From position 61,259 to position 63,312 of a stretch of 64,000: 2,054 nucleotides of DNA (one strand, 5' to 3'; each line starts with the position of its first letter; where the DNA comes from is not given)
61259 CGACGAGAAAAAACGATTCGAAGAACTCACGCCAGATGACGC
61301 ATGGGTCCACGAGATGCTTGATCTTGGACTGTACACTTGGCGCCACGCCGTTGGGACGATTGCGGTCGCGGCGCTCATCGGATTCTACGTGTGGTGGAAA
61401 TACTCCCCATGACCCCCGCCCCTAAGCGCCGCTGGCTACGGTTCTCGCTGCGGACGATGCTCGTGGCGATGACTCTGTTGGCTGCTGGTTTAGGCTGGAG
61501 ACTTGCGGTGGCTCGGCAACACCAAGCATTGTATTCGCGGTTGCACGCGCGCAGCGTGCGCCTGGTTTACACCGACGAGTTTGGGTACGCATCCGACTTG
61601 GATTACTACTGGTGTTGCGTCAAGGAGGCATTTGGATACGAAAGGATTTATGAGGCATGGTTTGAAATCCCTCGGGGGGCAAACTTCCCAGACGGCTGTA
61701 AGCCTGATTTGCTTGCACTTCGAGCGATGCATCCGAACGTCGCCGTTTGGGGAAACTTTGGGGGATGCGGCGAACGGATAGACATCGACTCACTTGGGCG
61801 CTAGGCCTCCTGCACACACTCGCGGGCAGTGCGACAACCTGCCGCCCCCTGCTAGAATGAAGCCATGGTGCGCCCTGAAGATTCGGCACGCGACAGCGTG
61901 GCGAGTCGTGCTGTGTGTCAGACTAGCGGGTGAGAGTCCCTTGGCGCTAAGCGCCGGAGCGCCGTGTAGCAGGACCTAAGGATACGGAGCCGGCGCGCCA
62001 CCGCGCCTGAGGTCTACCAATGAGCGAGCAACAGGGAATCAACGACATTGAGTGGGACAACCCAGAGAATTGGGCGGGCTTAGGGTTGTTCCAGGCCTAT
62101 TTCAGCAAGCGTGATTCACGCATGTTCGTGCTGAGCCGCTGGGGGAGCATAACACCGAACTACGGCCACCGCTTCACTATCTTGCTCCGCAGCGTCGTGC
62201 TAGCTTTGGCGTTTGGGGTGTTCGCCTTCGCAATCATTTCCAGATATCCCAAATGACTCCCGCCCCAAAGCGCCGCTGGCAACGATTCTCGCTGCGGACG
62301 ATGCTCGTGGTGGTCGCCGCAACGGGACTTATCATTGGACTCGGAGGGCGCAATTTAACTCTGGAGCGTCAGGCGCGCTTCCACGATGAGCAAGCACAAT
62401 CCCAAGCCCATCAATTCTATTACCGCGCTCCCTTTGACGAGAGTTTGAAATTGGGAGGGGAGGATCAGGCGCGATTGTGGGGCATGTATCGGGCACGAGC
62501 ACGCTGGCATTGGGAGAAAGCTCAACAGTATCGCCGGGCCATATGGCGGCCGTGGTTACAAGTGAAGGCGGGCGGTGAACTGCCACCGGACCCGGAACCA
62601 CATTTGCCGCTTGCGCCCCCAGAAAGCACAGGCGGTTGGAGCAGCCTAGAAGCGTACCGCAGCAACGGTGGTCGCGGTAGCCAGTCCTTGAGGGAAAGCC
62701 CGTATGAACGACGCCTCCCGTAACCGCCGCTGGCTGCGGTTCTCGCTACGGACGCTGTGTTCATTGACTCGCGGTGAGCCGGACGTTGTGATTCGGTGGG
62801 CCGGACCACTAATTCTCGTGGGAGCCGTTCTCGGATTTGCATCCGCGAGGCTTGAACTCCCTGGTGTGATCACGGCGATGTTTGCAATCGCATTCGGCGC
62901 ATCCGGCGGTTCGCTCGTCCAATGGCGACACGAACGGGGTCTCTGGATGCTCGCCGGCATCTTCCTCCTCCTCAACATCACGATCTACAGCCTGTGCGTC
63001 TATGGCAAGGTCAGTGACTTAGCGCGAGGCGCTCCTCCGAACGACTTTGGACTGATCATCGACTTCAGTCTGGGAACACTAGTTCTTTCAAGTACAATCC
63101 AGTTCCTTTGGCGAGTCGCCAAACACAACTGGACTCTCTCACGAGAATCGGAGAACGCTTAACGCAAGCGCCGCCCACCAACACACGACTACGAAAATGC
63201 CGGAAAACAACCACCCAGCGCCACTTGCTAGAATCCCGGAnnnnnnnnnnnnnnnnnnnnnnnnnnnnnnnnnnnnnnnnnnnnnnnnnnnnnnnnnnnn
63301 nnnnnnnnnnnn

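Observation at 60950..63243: Identical-geometry start module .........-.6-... used four times here (and a fifth time at 38589): leaderless small-gene cassettes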

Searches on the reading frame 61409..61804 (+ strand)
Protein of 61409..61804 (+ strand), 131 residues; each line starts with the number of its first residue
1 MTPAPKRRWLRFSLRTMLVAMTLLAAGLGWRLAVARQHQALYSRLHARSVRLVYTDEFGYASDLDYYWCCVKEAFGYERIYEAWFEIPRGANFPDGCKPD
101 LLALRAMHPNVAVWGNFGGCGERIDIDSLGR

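Call 9: search_protein_families(library=pfam, max_evalue=1, proteins=[window:61409-61804:+])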
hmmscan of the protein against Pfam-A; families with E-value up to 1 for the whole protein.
window:61409-61804:+ (131 aa): 1 family
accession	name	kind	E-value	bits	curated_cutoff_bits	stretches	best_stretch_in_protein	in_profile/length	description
PF05085.17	DUF685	-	0.14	11.9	25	1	42-104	206-265/265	Protein of unknown function (DUF685)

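Call 10: search_protein_families(library=ncbifam, max_evalue=1, proteins=[window:61409-61804:+])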
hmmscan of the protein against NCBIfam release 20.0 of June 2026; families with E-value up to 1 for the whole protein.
window:61409-61804:+ (131 aa): 0 families

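Call 40: find_homologous_proteins(query=window:61409-61804:+, max_evalue=0.001)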
Query window:61409-61804:+ (131 aa): 9 proteins with E <= 0.001 among 94 candidates.
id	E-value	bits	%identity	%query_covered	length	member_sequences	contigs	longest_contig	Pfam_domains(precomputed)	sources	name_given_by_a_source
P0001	6.1e-6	44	55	36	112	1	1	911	-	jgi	jgi:hypothetical protein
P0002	1.4e-5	43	54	35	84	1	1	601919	-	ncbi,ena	-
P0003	2.5e-5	42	59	31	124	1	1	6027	-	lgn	-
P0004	6.8e-5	41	60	33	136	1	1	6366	-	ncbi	-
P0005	1.4e-4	40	62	30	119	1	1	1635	-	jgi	jgi:hypothetical protein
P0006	1.8e-4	39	44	45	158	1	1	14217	-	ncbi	ncbi:MAG: hypothetical protein WD845_14620 [Pirellulales bacterium]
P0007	1.8e-4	39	43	48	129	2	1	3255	-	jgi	jgi:hypothetical protein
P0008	4.1e-4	38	42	56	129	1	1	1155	-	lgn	-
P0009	7.7e-4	37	58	29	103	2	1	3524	-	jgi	jgi:hypothetical protein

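Call 43: find_encoding_contigs(protein=P0002, flank=10000, max_places=3)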
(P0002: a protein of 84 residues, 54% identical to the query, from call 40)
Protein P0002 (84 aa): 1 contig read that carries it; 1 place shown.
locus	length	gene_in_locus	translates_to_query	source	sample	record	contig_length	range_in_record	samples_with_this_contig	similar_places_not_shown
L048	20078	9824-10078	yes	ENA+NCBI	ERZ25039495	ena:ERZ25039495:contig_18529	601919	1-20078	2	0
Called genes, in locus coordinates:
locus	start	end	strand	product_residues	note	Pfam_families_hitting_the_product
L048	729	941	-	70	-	-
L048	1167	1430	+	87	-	-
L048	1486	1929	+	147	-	PF06782:UPF0236 (weak)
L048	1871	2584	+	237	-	-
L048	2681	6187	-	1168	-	PF00873:ACR_tran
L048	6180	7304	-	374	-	PF25919:BSH_CusB (weak), PF25917:BSH_RND, PF25973:BSH_CzcB, PF25881:HH_YBHG (weak), PF25885:HH_EMRA, PF25876:HH_MFP_RND, PF25954:Beta-barrel_RND_2, PF25989:YknX_C, +4 more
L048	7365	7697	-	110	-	PF12840:HTH_20 (weak)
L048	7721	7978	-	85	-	-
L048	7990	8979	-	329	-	PF07992:Pyr_redox_2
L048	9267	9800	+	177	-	PF25023:TEN_YD-shell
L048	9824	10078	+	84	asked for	-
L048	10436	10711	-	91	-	PF01797:Y1_Tnp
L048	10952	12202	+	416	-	PF00872:Transposase_mut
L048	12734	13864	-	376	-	PF07394:DUF1501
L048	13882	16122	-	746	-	PF07587:PSD1, PF13385:Laminin_G_3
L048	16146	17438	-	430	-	PF07583:PSCyt2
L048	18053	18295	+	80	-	-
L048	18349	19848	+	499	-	-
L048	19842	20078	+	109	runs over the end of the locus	-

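Call 45: search_protein_families(library=pfam, max_evalue=0.01, proteins=[L048:9267-9800:+, L048:9824-10078:+, L048:18053-18295:+, L048:18349-19848:+, L048:1167-1430:+, L048:1871-2584:+])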
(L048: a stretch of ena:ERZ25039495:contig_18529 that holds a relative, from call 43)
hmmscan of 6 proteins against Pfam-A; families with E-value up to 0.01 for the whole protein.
L048:9267-9800:+ (177 aa): 0 families

L048:9824-10078:+ (84 aa): 0 families

L048:18053-18295:+ (80 aa): 0 families

L048:18349-19848:+ (499 aa): 29 families (the best 25 are shown)
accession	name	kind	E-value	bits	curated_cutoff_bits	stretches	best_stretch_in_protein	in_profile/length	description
PF07719.23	TPR_2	-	1.1e-50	166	27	7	224-256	2-34/34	Tetratricopeptide repeat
PF13431.12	TPR_17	-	1.6e-44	146.9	24.4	3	7-38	1-32/34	Tetratricopeptide repeat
PF13414.12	TPR_11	-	2.3e-43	146.1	26.8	7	197-237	2-42/42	TPR repeat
PF00515.34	TPR_1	-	1.4e-42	142.2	27.8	4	191-218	3-30/34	Tetratricopeptide repeat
PF13432.12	TPR_16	-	1.6e-40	137.5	32.7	5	92-154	2-64/65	Tetratricopeptide repeat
PF14559.12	TPR_19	-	5.6e-39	132.7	25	5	236-294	4-62/68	Tetratricopeptide repeat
PF13181.12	TPR_8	-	4.6e-34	114.1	25.7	1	190-220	2-32/34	Tetratricopeptide repeat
PF13428.12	TPR_14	-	5.3e-31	104.3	23.5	5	89-129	3-43/44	Tetratricopeptide repeat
PF13424.12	TPR_12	-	4.5e-27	94.5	30.1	4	222-286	2-74/77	Tetratricopeptide repeat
PF13176.12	TPR_7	-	1.2e-21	75.3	27.9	0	192-219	2-29/36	Tetratricopeptide repeat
PF07721.20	TPR_4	-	8.6e-20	69.7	27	0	88-112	2-26/26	Tetratricopeptide repeat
PF13374.12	TPR_10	-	1.1e-19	70.2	27.5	2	155-184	2-31/42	Tetratricopeptide repeat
PF23914.1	TPR_CcmH_CycH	-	2.5e-18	66.9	42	2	219-315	46-145/158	Cytochrome c-type biogenesis protein H TPR domain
PF13371.12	TPR_9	-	1.2e-17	64.1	35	3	27-89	3-65/73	Tetratricopeptide repeat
PF13174.12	TPR_6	-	7.4e-17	61.2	26.3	0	89-120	2-33/33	Tetratricopeptide repeat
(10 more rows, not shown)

L048:1167-1430:+ (87 aa): 0 families

L048:1871-2584:+ (237 aa): 0 families

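Call 47: find_related_loci(query=A1, collection=metagenome_contigs, flank=10000)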
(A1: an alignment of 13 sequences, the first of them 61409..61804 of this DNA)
Query A1 (131 aa) in metagenome_contigs; peptide patterns used: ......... (x = any residue, [..] = any of these).
178 stretches matched a pattern; 64 encode a relative of the query (tblastn E <= 1e-3); 64 distinct loci.
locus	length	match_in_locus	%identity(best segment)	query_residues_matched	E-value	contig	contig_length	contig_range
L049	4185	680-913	37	2-80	1e-11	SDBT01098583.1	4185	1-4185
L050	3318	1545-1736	42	5-68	6e-11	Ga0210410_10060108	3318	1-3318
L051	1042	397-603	40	1-75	1e-10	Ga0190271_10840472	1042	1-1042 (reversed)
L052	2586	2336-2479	54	1-47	6e-10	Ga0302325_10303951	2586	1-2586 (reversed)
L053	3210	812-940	51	4-46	9e-10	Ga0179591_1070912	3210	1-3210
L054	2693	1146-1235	60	1-30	1e-9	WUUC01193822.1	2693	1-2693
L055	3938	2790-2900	59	4-40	2e-9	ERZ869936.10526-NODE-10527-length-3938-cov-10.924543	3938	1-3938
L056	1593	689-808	53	3-41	4e-9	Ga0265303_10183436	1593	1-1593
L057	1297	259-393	51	2-43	4e-9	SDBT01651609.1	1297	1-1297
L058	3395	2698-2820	44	5-45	4e-9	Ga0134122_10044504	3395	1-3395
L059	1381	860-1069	37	2-67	5e-9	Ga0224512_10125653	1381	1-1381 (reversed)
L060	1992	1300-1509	35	5-85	1e-8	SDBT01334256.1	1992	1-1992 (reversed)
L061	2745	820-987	43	2-54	2e-8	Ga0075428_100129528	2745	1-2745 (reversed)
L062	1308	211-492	36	2-93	2e-8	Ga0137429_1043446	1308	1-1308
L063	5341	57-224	43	2-54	3e-8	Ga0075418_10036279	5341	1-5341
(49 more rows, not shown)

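Call 63: search_protein_families(library=phrogs, max_evalue=0.01, proteins=[window:61409-61804:+])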
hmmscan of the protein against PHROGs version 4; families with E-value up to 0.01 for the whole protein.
window:61409-61804:+ (131 aa): 0 families

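Call 64: search_protein_families(library=padloc, max_evalue=0.01, proteins=[window:61409-61804:+])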
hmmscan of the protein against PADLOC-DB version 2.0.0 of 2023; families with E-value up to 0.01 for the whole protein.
window:61409-61804:+ (131 aa): 0 families

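Call 82: predict_structure(alignment_id=A3)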
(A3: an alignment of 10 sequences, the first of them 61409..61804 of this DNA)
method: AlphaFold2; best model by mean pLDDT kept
length: 131 residues; sequences in the alignment: 10
mean_pLDDT: 76.0   pTM: 0.60
mean pLDDT of the five models: 76.0, 74.5, 74.1, 74.0, 70.3
residues with pLDDT >= 90: 20; 70-90: 61; 50-70: 47; < 50: 3
segments of 3 or more residues with pLDDT < 50: none
pLDDT, mean of each block of 10 residues (from residue 1): 79 94 96 89 83 70 61 64 70 72 84 65 62 48
secondary structure, 60 per line:
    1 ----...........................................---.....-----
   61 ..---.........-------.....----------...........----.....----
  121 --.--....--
elements in order: H5-47 E51-55 H66-74 E82-86 H97-107 E112-116 H126-129

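Call 85: fold_search(model_id=the predicted structure, library=pdb)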
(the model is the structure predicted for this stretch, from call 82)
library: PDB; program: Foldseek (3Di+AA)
matches with E <= 10: 271; with E <= 0.001: 0
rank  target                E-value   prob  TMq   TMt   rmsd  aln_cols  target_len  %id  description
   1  3lfj_A                4.5e-01  0.30  0.27  0.22   5.9        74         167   19  Crystal structure of manxB from Thermoanaerobacter tengcongensis (released 2010-12-08)
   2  5jjq_A                5.8e-01  0.23  0.23  0.07   4.3        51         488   24  Crystal structure of IdnL1 (released 2017-03-22)
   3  3lfj_B                8.1e-01  0.21  0.27  0.22   5.9        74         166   19  Crystal structure of manxB from Thermoanaerobacter tengcongensis (released 2010-12-08)
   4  3bt7_A                8.7e-01  0.25  0.26  0.11   2.8        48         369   19  Structure of E. coli 5-Methyluridine Methyltransferase TrmA in complex with 19 nucleotide T-arm analogue (released 2008-04-29)
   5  4oyc_B                8.7e-01  0.11  0.25  0.33   6.8       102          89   16  Crystal structure of the PrgK periplasmic domain 2 (released 2014-12-03)
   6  4gr4_B                1.1e+00  0.14  0.22  0.08   6.2        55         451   20  Crystal structure of SlgN1deltaAsub (released 2012-11-28)
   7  7dq6_B                1.2e+00  0.30  0.23  0.07   2.8        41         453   22  Crystal structure of HitB in complex with (S)-beta-3-Br-phenylalanine sulfamoyladenosine (released 2021-03-03)
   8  7dq6_A                1.2e+00  0.25  0.24  0.08   3.3        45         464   24  Crystal structure of HitB in complex with (S)-beta-3-Br-phenylalanine sulfamoyladenosine (released 2021-03-03)
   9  5jjq_D                1.2e+00  0.15  0.23  0.07   4.3        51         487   24  Crystal structure of IdnL1 (released 2017-03-22)
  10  5jjq_C                1.2e+00  0.15  0.23  0.07   4.3        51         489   24  Crystal structure of IdnL1 (released 2017-03-22)
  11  4f3w_A                1.3e+00  0.12  0.31  0.33   7.8        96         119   17  Crystal structure of cytidine deaminase Cdd from Mycobacterium marinum (released 2012-05-23)
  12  4o8x_B                1.4e+00  0.08  0.30  0.25   9.5       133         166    9  Zinc-bound Rpn11 in complex with Rpn8 (released 2014-01-22)
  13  8fij_A                1.5e+00  0.08  0.22  0.17  10.6        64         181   16  Wild type APOBEC3A in complex with TT(FdZ)-hairpin inhibitor (crystal form 2) (released 2023-09-06)
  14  8yyq                  1.6e+00  0.25  0.23  0.07   2.8        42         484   24  Structure of the HitB F328L mutant (released 2024-06-05)
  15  8fii_B                1.6e+00  0.12  0.20  0.15   3.4        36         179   17  Wild type APOBEC3A in complex with TT(FdZ)-hairpin inhibitor (crystal form 1) (released 2023-09-06)
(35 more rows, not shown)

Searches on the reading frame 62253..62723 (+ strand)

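Call 9: search_protein_families(library=pfam, max_evalue=1, proteins=[window:62253-62723:+])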
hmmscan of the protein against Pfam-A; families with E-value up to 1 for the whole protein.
window:62253-62723:+ (156 aa): 1 family
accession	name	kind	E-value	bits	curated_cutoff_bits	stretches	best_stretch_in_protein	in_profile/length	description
PF08275.17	DNAG_N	-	0.045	14.3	26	1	6-42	69-105/128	DNA primase catalytic core, N-terminal domain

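Call 10: search_protein_families(library=ncbifam, max_evalue=1, proteins=[window:62253-62723:+])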
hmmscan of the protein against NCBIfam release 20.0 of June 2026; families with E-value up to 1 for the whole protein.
window:62253-62723:+ (156 aa): 1 family
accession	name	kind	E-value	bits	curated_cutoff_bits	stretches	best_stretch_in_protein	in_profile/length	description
TIGR01391.1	dnaG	equivalog_domain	0.094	11.6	283.6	1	7-43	193-228/414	DNA primase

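Call 63: search_protein_families(library=phrogs, max_evalue=0.01, proteins=[window:62253-62723:+])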
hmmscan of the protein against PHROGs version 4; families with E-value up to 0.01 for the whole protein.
window:62253-62723:+ (156 aa): 0 families

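Call 64: search_protein_families(library=padloc, max_evalue=0.01, proteins=[window:62253-62723:+])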
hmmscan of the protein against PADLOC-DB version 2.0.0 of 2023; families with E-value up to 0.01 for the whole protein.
window:62253-62723:+ (156 aa): 0 families

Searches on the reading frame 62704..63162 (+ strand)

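Call 9: search_protein_families(library=pfam, max_evalue=1, proteins=[window:62704-63162:+])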
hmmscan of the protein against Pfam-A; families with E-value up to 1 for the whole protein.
window:62704-63162:+ (152 aa): 2 families
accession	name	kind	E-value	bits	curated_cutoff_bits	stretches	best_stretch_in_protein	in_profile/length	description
PF17637.8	DUF5516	-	0.043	13.8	25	1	78-87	18-27/34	Family of unknown function (DUF5516)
PF10947.13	DUF2628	-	0.29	12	23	1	32-78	47-93/93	Protein of unknown function (DUF2628)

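Call 10: search_protein_families(library=ncbifam, max_evalue=1, proteins=[window:62704-63162:+])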
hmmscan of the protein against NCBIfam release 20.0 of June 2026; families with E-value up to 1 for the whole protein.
window:62704-63162:+ (152 aa): 0 families

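Call 63: search_protein_families(library=phrogs, max_evalue=0.01, proteins=[window:62704-63162:+])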
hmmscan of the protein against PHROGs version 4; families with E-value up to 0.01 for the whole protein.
window:62704-63162:+ (152 aa): 0 families

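Call 64: search_protein_families(library=padloc, max_evalue=0.01, proteins=[window:62704-63162:+])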
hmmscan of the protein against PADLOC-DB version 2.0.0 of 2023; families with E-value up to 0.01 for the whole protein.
window:62704-63162:+ (152 aa): 0 families
